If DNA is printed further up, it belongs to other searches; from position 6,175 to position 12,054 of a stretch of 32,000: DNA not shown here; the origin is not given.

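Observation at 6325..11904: Covalent UvrA heterodimer with complementary domain erosion in the two halves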

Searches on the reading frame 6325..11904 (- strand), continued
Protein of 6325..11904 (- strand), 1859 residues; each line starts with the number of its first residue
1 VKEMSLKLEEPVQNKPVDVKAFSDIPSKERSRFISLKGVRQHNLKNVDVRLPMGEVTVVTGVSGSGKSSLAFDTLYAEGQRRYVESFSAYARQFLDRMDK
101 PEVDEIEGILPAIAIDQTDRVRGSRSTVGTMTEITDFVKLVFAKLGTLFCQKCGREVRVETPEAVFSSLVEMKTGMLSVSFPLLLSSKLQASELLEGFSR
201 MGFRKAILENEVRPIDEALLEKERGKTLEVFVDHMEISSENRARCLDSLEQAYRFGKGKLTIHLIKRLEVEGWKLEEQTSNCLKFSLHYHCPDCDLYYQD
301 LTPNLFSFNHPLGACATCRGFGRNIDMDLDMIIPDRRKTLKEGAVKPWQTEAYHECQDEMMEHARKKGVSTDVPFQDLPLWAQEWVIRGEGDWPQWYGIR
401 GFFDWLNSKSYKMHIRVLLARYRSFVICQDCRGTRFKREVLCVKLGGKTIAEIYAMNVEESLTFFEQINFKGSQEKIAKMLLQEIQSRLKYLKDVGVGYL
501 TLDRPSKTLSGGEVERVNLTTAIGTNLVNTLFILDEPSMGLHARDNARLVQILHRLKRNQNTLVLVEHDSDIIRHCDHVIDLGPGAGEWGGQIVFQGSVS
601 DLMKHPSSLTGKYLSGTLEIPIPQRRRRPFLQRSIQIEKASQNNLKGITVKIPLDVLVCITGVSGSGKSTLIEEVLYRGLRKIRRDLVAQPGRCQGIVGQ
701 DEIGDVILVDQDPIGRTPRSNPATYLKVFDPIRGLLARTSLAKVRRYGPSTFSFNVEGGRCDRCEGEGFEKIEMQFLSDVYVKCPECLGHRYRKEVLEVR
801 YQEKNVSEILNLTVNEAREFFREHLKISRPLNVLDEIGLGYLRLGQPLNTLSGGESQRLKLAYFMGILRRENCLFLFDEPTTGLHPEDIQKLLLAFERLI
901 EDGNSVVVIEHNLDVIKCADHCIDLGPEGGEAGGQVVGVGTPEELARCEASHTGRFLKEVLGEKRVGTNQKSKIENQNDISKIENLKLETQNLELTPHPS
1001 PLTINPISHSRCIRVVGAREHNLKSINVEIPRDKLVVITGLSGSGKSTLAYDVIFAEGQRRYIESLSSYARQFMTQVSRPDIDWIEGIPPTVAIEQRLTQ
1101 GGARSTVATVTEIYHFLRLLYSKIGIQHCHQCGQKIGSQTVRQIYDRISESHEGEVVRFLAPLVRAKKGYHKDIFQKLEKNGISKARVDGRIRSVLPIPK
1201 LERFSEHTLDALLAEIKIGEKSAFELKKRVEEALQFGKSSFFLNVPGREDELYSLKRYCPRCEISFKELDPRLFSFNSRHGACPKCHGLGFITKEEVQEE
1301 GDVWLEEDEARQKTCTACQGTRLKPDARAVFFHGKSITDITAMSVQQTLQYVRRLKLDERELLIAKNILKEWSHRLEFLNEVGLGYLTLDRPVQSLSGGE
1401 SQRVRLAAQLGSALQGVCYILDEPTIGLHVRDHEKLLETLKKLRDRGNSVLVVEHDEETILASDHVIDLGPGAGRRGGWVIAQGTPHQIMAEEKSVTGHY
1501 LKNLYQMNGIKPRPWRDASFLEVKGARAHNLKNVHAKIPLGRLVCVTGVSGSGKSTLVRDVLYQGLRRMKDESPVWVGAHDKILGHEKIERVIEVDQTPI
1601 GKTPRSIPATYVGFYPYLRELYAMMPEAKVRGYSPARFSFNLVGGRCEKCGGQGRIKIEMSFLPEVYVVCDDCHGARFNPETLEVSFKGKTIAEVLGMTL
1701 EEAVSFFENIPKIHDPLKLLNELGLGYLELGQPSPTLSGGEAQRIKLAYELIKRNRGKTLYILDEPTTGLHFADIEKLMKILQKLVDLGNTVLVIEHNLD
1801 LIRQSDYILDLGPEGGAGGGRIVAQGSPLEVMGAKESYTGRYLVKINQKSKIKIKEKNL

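Call 39: find_related_loci(query=window:6325-11904:-, collection=genome_contigs, flank=3000)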
Query window:6325-11904:- (1859 aa) in genome_contigs; peptide patterns used: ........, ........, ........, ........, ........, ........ (x = any residue, [..] = any of these).
599 stretches matched a pattern (row limit reached: there are more); 572 encode a relative of the query (tblastn E <= 1e-3); the best 80 are kept; 80 distinct loci.
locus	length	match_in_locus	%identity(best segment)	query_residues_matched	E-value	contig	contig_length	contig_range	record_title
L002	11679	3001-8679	50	2-1843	0e+0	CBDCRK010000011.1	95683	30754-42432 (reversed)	MAG: uncultured Candidatus Binatia bacterium isolate c14ce093-c1b4-4a9f-a633-4da5294aefe4 genome assembly, contig: conti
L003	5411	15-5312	51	21-1843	0e+0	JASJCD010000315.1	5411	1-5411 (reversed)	MAG: Desulfobacterales bacterium isolate MO_140.B12 MO_140.c_8138, whole genome shotgun sequence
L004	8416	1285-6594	51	28-1843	0e+0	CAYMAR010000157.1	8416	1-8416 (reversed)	MAG TPA_asm: uncultured Desulfobacteraceae bacterium isolate binchicken_co236_48 genome assembly, contig: NODE_2537_leng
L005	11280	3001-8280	50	32-1843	0e+0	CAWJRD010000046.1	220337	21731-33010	MAG: uncultured delta proteobacterium isolate MFD02979.bin.2.169 genome assembly, contig: contig_69106, whole genome sho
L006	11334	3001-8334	50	25-1843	0e+0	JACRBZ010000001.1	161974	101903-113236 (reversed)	MAG: Deltaproteobacteria bacterium isolate NC_groundwater_1633_Pr3_B-0.1um_51_17 SR-2_scaffold_141_14119, whole genome s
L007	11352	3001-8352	50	26-1848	0e+0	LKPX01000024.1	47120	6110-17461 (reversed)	MAG: Desulfobacteraceae bacterium RAAP-1 Cluster_0_23, whole genome shotgun sequence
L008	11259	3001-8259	50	12-1854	0e+0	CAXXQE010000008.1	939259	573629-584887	MAG: Syntrophales bacterium isolate 2205dbbf-2645-4edd-9011-b673a5b30e4c genome assembly, contig: contig_8, whole genome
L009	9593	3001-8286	52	21-1843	0e+0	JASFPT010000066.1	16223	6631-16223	MAG: Desulfobacterales bacterium isolate D0819S02metaG_Bin_228 D0819S02metaG_FD_scaffold_220_c1, whole genome shotgun se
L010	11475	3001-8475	48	14-1843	0e+0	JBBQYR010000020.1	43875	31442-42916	MAG: Chthoniobacterales bacterium isolate Co_metawrap_2172 Cmw_2172_k141_9141502_length_43875_cov_9.9992, whole genome s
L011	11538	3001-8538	47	12-1850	0e+0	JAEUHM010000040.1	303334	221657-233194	MAG: Verrucomicrobiaceae bacterium isolate new MAG-17 k141_416135, whole genome shotgun sequence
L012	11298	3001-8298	50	27-1845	0e+0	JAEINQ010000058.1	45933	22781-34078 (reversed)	MAG: Desulfobacterales bacterium isolate MAG8 NODE_711_length_45933_cov_7.474921, whole genome shotgun sequence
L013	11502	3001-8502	48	11-1853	0e+0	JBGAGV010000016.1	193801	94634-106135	MAG: Chthoniobacteraceae bacterium isolate MAG_MBR_H125.92 MBRH125-92_opera_contig_459, whole genome shotgun sequence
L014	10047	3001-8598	48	25-1850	0e+0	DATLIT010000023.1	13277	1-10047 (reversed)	MAG TPA_asm: Terrimicrobiaceae bacterium isolate SMAG_U13676 k141_830454, whole genome shotgun sequence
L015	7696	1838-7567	47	32-1853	0e+0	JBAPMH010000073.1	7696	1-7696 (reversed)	MAG: Chthoniobacterales bacterium isolate MFD03584_ilm_asm_bin2 k127_149756, whole genome shotgun sequence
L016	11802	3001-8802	46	2-1859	0e+0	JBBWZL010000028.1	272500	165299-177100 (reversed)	MAG: Verrucomicrobiota bacterium isolate Holy_436 scaffold_3814469, whole genome shotgun sequence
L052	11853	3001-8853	46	11-1859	0e+0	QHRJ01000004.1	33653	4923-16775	MAG: Verrucomicrobia bacterium isolate AV106 14_0929_09_30cm_scaffold_2135_e_287.2_curated, whole genome shotgun sequenc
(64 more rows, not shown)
